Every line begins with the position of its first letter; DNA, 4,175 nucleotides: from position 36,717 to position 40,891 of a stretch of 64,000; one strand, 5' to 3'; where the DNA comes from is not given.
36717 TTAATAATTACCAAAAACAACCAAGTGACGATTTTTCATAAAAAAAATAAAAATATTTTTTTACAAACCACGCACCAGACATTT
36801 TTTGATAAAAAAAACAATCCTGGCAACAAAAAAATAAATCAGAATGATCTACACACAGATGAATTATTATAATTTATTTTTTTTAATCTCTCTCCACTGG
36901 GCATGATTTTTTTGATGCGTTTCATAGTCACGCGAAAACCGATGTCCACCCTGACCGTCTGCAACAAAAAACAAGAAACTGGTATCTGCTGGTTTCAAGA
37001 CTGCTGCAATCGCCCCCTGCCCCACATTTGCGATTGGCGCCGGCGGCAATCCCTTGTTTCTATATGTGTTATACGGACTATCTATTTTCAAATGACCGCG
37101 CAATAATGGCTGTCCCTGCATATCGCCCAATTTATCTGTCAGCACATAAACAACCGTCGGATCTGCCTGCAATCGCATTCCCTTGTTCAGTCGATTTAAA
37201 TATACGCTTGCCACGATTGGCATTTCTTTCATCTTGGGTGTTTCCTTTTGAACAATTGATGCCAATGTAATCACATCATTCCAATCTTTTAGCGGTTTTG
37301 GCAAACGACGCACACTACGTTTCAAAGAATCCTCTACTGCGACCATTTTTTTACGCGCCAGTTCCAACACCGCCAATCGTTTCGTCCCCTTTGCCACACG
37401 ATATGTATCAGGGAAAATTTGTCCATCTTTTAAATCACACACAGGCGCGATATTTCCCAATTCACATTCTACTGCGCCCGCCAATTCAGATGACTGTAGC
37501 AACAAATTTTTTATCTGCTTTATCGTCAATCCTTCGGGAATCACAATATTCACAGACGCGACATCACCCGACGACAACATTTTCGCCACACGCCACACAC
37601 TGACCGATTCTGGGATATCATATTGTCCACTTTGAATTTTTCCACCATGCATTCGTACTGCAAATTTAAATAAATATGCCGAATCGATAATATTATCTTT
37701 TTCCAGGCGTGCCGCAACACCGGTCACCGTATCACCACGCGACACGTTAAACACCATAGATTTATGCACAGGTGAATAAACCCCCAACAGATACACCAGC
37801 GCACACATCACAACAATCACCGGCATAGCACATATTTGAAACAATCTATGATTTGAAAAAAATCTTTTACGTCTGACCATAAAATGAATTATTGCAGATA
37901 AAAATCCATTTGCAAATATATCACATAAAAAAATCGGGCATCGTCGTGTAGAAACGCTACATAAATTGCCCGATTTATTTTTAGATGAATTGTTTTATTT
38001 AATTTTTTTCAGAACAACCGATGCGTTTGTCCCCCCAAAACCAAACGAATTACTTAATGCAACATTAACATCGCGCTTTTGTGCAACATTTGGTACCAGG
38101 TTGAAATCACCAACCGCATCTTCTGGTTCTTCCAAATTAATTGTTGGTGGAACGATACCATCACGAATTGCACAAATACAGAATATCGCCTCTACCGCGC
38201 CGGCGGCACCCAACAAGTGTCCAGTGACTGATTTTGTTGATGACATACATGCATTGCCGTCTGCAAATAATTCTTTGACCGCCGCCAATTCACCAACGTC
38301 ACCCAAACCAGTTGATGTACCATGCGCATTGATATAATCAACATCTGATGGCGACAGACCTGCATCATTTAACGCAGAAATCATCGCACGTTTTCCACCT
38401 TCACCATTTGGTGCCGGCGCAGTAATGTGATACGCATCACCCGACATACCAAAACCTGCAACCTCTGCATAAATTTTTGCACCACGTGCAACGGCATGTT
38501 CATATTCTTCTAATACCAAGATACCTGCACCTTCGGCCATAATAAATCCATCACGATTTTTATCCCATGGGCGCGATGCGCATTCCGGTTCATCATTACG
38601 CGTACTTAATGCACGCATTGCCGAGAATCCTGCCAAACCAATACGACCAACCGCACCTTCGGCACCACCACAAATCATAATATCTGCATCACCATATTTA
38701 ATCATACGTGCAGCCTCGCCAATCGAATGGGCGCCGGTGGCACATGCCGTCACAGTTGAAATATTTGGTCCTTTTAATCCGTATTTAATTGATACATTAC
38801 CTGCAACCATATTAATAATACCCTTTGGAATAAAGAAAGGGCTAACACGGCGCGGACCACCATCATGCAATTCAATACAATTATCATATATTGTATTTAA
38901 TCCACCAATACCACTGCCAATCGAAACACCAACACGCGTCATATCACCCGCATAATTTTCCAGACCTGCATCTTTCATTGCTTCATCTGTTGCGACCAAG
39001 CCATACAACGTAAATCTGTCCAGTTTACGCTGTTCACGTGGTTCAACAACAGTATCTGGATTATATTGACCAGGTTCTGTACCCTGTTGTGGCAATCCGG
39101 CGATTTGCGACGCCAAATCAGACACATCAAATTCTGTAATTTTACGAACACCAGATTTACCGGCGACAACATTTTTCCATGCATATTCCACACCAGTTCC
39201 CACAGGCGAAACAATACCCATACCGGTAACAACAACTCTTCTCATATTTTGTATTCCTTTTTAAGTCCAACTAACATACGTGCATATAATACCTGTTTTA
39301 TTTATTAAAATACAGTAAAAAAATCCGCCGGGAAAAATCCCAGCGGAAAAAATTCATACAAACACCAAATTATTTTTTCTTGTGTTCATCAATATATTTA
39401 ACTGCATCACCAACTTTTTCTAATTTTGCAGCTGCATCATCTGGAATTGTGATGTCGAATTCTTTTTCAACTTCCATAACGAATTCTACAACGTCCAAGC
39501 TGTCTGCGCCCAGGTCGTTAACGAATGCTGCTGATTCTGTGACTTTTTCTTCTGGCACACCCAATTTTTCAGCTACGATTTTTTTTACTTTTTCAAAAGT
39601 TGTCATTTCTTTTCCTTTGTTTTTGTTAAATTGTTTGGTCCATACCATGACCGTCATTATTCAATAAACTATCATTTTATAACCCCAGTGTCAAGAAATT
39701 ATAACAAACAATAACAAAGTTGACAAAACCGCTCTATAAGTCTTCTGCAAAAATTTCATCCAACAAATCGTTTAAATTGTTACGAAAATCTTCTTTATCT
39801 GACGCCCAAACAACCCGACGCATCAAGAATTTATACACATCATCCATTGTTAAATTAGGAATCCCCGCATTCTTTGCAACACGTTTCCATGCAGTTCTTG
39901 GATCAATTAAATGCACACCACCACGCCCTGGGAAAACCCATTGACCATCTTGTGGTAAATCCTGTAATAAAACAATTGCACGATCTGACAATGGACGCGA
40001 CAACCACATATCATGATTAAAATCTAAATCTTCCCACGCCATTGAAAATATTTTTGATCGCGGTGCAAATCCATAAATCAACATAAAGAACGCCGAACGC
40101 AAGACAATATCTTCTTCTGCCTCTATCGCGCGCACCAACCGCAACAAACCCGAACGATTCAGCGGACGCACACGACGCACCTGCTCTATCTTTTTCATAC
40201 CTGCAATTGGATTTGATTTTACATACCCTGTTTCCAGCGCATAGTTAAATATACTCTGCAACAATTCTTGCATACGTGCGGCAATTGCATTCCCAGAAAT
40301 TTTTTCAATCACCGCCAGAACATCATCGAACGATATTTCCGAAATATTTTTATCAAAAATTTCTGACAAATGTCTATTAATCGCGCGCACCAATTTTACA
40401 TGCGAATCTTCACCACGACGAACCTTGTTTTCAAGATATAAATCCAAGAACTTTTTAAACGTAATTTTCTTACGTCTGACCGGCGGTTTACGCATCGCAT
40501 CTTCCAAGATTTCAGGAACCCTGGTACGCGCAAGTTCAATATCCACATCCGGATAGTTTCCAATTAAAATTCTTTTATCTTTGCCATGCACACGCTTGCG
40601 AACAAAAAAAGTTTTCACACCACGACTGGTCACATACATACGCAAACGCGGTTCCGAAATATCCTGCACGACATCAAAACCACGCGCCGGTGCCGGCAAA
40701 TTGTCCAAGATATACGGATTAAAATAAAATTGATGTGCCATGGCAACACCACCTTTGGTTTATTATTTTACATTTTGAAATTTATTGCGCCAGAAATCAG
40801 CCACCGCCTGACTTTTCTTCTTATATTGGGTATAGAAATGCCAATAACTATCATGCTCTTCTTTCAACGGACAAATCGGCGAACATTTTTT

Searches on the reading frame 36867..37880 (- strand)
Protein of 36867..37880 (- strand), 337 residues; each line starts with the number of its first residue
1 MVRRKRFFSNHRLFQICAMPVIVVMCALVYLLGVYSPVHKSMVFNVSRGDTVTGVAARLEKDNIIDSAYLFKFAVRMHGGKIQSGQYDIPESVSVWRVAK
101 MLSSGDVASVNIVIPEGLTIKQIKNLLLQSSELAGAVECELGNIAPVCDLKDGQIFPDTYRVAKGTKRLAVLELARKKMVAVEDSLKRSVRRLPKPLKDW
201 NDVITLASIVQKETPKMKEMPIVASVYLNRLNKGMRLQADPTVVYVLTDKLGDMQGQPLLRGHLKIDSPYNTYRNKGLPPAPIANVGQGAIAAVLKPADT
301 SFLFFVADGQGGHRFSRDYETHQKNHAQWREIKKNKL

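Call 54: search_protein_families(library=pfam, proteins=[window:36867-37880:-], max_evalue=0.00001)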
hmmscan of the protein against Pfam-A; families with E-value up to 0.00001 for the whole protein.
window:36867-37880:- (337 aa): 1 family
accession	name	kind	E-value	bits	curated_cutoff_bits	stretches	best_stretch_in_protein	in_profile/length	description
PF02618.21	YceG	-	7.3e-78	262.2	32.4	1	44-327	1-274/275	YceG-like family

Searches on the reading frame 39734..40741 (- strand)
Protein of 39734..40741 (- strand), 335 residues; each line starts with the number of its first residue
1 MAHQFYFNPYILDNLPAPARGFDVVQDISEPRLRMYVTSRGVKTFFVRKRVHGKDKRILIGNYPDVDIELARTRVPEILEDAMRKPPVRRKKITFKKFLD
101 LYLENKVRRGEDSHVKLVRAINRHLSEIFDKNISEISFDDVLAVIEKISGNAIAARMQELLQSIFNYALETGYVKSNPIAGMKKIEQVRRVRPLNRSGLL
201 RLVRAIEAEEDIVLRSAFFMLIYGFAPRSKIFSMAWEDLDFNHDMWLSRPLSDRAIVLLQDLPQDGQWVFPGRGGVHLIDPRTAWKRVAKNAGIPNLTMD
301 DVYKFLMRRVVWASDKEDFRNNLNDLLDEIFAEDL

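Call 54: search_protein_families(library=pfam, proteins=[window:39734-40741:-], max_evalue=0.00001)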
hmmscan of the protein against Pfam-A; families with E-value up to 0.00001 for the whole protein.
window:39734-40741:- (335 aa): 2 families
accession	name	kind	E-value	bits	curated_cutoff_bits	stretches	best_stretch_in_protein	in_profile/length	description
PF22022.2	Phage_int_M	-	2.8e-09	37.5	27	1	95-183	1-94/96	Phage integrase central domain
PF13356.12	Arm-DNA-bind_3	-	4.9e-07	30.2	27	1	32-81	22-69/83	Arm DNA-binding domain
